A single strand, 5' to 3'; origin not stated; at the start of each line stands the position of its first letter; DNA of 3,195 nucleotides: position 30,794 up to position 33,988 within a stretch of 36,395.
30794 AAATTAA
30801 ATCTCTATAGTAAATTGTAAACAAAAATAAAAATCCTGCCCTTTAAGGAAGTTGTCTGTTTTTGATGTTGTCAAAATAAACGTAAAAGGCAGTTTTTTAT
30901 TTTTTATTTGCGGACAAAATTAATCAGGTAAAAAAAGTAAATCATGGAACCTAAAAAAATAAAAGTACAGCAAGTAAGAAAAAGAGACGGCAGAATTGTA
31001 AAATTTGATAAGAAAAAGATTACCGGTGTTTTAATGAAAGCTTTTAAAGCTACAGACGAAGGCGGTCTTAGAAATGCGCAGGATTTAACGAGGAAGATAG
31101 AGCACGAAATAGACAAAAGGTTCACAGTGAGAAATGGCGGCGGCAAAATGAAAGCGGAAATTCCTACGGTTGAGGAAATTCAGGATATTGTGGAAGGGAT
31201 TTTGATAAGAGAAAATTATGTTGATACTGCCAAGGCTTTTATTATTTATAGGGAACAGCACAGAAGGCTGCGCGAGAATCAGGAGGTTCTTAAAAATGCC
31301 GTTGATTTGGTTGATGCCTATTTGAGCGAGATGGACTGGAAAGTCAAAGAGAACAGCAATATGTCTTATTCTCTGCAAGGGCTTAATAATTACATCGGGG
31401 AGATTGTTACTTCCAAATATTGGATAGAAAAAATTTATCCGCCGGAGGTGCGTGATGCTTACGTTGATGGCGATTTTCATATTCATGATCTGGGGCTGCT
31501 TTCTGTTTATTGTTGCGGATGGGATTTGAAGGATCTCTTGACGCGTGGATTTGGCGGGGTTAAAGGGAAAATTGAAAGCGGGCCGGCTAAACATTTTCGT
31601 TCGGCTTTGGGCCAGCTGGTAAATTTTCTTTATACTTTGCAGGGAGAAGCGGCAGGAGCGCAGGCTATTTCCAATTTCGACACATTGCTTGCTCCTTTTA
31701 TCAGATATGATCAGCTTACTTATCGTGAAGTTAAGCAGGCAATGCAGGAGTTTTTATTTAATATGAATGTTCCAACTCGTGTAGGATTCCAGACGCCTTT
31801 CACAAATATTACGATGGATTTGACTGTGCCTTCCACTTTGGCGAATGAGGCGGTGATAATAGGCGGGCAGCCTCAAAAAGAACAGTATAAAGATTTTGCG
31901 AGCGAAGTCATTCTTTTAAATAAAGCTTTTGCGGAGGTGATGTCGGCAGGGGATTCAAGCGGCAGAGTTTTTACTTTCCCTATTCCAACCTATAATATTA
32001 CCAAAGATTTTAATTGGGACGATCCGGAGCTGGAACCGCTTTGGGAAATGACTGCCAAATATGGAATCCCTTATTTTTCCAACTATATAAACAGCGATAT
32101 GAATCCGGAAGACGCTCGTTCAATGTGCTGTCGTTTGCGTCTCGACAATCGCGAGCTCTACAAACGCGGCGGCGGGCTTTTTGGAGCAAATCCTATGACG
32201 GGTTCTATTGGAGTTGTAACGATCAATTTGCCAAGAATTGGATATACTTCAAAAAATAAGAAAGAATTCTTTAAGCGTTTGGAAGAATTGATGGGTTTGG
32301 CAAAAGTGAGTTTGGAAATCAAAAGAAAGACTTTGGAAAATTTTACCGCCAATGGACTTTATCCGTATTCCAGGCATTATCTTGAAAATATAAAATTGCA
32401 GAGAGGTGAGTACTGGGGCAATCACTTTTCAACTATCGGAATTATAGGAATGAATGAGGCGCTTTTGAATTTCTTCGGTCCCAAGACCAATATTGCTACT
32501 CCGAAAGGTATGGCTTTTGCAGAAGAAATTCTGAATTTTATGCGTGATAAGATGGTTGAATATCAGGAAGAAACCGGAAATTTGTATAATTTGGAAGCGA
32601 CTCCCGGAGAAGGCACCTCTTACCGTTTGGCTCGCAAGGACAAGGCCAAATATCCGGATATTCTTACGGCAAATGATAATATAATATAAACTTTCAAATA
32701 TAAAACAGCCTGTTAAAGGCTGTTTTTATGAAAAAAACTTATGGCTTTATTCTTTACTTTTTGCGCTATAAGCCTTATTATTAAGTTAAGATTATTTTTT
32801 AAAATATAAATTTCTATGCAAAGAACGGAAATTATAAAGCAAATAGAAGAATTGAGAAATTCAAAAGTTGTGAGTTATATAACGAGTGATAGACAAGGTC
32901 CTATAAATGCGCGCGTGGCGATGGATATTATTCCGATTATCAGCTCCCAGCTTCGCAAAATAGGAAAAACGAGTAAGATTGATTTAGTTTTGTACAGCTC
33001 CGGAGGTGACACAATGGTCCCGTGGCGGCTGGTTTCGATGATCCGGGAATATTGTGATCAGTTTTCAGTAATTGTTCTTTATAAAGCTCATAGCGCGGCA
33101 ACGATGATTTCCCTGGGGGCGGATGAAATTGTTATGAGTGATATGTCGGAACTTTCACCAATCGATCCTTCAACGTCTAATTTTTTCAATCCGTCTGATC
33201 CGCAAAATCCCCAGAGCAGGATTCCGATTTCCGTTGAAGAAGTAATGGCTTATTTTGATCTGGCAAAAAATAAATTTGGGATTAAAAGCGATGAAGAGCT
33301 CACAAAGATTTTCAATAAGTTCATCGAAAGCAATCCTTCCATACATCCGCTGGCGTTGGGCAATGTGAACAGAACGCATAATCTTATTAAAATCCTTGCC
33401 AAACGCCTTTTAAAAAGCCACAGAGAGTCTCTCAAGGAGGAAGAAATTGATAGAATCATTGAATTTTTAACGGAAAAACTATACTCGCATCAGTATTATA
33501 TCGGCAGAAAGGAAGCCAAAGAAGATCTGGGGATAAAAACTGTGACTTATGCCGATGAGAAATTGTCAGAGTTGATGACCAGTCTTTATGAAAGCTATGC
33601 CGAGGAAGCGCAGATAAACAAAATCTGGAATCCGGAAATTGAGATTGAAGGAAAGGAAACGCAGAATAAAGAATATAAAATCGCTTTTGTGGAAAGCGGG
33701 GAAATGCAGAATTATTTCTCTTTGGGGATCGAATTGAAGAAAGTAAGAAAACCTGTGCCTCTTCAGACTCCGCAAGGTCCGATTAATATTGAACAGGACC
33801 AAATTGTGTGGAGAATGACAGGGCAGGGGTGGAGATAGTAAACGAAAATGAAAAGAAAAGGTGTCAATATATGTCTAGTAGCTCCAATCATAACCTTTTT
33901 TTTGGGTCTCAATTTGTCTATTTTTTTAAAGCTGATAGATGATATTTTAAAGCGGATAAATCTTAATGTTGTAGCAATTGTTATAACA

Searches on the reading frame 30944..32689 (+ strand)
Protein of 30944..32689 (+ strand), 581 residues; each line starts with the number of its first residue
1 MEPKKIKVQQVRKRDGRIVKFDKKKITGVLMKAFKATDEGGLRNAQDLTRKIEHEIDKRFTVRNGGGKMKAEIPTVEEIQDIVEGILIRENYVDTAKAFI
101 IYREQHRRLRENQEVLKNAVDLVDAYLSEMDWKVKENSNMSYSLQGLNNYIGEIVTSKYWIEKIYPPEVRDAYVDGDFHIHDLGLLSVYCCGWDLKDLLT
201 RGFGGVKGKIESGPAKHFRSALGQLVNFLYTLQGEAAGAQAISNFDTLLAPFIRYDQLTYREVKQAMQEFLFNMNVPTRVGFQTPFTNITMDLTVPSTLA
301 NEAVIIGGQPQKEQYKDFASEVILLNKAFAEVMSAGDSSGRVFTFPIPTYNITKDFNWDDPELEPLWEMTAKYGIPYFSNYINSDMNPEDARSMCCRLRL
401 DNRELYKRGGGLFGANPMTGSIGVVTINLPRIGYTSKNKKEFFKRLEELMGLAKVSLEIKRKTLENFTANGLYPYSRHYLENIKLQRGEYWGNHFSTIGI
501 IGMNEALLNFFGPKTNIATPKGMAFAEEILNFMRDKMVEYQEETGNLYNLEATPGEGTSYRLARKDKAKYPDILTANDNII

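Call 14: search_protein_families(library=pfam, proteins=[window:30944-32689:+], max_evalue=0.0001)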
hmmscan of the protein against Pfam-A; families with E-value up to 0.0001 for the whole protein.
window:30944-32689:+ (581 aa): 2 families
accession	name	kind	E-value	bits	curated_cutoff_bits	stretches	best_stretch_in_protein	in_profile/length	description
PF13597.11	NRDD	-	3.6e-144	481.9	26.2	1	136-575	1-434/562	Anaerobic ribonucleoside-triphosphate reductase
PF03477.21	ATP-cone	-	2.6e-19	70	25.8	1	10-107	2-87/88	ATP cone domain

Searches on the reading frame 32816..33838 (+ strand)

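Call 14: search_protein_families(library=pfam, proteins=[window:32816-33838:+], max_evalue=0.0001)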
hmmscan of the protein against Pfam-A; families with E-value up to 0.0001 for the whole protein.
window:32816-33838:+ (340 aa): 1 family
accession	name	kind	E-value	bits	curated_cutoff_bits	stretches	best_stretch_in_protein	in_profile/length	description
PF01972.22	SDH_protease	-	8.4e-16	58.3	31.3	1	1-127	35-166/286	ClpP-like SDH-type serine proteinase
